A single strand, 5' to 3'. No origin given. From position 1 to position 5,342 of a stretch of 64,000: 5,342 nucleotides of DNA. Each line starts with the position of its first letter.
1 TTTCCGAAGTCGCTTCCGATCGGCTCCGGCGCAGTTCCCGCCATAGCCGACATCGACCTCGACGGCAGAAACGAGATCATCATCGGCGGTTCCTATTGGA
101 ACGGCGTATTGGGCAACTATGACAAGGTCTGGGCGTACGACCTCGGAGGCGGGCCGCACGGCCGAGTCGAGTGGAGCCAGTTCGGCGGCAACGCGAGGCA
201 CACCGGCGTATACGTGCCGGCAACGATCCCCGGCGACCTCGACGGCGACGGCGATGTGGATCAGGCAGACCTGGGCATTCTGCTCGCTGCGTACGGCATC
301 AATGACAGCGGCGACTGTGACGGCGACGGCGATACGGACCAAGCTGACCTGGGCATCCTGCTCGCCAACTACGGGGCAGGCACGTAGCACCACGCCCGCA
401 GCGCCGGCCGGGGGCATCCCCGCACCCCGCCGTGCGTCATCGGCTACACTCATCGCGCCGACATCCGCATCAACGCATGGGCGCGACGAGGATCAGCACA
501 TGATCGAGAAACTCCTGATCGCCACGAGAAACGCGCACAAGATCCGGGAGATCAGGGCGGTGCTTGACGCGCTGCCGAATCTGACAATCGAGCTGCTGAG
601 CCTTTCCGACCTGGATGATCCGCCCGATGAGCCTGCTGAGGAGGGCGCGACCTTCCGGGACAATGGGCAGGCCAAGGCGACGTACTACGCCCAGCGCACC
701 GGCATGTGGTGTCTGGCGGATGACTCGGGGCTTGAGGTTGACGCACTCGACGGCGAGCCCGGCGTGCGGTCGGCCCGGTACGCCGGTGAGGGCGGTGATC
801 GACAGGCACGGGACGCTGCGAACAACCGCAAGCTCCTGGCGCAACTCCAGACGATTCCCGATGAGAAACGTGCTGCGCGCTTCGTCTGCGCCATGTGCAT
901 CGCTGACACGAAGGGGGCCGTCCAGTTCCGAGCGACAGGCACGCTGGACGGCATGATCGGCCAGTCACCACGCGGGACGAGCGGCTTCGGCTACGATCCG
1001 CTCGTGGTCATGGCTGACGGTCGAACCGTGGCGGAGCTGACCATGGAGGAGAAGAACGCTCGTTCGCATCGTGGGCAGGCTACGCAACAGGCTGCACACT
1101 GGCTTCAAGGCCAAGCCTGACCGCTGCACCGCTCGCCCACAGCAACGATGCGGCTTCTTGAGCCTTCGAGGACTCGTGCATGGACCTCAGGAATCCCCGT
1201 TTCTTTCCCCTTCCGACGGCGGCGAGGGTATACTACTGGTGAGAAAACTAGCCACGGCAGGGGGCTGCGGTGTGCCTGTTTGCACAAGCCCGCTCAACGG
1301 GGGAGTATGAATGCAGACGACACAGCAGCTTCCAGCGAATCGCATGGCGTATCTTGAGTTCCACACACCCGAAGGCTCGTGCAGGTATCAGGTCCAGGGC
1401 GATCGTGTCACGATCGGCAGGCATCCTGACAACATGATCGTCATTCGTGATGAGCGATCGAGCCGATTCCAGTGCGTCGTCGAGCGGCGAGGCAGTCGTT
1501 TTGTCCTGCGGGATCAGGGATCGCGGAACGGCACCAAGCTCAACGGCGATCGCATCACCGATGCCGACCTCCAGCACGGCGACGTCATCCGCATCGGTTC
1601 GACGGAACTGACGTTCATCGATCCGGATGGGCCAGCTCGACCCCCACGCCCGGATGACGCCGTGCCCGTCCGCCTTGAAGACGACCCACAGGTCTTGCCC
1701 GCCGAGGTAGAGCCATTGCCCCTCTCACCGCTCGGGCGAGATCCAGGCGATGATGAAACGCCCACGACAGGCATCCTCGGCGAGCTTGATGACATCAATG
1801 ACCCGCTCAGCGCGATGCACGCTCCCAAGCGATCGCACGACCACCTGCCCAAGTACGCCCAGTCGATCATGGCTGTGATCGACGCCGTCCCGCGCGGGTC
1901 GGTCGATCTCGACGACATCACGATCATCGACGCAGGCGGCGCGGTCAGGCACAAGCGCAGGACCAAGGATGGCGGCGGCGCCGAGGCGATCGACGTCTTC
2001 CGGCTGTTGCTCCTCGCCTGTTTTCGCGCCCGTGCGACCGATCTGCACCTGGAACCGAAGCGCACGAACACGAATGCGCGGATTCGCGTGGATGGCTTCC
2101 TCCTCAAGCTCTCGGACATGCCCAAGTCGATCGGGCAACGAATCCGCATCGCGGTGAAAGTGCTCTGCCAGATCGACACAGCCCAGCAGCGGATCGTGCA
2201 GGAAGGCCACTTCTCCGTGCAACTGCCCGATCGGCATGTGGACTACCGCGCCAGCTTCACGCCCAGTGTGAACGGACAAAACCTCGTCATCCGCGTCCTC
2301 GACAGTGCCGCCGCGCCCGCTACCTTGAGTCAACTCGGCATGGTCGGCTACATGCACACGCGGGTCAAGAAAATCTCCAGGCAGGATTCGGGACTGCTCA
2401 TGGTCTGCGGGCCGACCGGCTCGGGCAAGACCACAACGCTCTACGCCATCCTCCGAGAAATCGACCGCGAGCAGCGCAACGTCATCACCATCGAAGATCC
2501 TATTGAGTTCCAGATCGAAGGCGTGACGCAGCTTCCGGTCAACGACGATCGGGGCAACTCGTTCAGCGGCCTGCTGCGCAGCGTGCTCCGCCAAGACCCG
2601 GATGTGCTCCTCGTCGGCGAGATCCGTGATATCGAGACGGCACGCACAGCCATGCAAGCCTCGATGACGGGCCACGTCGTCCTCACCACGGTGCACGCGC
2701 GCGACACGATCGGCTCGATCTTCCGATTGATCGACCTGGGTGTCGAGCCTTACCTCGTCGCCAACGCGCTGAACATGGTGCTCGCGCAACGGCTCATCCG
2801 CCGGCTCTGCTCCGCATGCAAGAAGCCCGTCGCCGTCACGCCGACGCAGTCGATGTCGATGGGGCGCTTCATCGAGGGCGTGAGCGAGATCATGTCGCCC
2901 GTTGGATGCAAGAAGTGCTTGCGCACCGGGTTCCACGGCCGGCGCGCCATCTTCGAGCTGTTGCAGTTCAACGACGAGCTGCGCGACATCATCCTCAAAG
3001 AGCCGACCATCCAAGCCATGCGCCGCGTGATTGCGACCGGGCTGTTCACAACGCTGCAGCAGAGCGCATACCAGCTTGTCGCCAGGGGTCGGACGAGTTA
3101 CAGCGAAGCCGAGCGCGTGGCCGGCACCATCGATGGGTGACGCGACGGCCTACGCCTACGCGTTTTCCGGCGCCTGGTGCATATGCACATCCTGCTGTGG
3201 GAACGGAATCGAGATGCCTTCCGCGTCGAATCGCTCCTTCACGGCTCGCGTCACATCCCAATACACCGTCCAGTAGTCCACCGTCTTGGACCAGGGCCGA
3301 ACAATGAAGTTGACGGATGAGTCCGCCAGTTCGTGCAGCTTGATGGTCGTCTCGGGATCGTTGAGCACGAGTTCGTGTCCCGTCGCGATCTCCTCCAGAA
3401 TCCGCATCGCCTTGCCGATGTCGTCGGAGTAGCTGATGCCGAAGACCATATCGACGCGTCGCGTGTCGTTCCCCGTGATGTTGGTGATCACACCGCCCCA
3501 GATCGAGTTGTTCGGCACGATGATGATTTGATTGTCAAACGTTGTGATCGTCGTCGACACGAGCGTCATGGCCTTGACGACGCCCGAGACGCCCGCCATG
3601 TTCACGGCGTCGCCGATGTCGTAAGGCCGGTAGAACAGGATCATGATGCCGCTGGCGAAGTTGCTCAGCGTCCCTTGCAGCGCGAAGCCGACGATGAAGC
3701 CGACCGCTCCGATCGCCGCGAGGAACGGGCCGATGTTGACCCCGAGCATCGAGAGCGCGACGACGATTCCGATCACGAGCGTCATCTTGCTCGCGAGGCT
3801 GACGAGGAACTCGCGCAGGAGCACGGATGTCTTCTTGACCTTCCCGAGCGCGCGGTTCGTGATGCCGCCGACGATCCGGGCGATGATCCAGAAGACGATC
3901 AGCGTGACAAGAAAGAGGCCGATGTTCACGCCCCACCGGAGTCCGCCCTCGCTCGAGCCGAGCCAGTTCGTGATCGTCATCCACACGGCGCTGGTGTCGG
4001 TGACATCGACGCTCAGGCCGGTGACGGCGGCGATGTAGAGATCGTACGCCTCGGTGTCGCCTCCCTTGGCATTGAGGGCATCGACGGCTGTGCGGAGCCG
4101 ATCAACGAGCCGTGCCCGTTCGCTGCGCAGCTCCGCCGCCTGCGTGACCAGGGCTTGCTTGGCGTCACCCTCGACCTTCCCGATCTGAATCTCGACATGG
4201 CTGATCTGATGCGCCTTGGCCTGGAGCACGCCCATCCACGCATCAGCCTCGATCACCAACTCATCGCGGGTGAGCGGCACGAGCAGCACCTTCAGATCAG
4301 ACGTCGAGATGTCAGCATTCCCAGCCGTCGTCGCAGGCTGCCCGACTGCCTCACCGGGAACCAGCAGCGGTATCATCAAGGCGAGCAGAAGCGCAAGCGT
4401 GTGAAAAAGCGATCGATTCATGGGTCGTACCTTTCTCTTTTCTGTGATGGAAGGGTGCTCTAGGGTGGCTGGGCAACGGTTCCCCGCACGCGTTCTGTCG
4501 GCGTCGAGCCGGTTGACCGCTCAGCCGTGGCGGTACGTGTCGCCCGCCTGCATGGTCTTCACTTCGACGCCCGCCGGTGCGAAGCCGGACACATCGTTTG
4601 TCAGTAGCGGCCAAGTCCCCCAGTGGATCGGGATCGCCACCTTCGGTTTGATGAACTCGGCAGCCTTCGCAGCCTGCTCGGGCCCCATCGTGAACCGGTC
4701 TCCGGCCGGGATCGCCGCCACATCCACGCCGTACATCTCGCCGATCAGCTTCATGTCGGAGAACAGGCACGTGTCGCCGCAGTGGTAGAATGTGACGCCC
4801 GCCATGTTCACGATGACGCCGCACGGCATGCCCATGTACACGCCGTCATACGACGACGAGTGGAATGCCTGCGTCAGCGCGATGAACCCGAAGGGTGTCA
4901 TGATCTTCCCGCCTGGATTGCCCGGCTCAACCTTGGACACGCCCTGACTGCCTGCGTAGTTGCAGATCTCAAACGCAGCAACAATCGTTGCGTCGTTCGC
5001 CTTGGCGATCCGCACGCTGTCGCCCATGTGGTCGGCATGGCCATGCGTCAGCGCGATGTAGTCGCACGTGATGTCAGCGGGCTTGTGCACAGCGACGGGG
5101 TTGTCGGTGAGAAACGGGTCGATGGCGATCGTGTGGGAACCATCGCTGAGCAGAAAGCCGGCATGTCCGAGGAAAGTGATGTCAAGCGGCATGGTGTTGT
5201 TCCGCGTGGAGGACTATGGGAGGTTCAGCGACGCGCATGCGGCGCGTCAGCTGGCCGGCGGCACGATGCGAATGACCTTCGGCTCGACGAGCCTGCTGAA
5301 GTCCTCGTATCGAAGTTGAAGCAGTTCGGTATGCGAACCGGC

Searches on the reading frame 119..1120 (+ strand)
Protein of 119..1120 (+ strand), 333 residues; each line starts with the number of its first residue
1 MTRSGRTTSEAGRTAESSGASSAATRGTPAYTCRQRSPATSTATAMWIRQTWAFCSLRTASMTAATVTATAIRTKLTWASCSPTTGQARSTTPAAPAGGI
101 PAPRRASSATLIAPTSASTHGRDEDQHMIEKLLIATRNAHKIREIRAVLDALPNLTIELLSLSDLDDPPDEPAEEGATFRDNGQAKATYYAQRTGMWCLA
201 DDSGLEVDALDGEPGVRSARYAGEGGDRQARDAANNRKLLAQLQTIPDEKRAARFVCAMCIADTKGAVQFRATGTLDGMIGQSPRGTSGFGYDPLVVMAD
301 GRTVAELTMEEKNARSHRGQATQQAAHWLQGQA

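Call 13: search_protein_families(library=pfam, proteins=[window:119-1120:+])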
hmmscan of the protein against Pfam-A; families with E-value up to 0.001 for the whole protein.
window:119-1120:+ (333 aa): 1 family
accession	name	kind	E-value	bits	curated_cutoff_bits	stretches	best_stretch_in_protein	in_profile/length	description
PF01725.21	Ham1p_like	-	8.1e-57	192.6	22.5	1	132-328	1-186/186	Ham1 family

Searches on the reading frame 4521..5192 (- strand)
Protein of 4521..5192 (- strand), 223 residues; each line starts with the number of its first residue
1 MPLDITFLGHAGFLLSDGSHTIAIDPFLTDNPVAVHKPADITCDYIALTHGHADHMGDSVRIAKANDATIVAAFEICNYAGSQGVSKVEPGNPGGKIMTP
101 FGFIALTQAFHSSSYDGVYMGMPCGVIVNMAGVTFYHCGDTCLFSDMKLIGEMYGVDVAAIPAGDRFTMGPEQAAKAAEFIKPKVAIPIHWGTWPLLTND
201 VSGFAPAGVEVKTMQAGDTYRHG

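Call 37: search_protein_families(library=pfam, max_evalue=0.00001, proteins=[window:4521-5192:-])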
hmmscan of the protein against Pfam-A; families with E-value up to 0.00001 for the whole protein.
window:4521-5192:- (223 aa): 3 families
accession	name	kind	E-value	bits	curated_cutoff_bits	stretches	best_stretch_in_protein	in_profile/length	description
PF12706.13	Lactamase_B_2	-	4.7e-21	75.7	27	1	21-191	2-200/200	Beta-lactamase superfamily domain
PF13483.12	Lactamase_B_3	-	2.5e-20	73.5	24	1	5-190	2-160/160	Beta-lactamase superfamily domain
PF00753.33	Lactamase_B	-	4.7e-06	27.1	22.7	1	15-80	11-81/196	Metallo-beta-lactamase superfamily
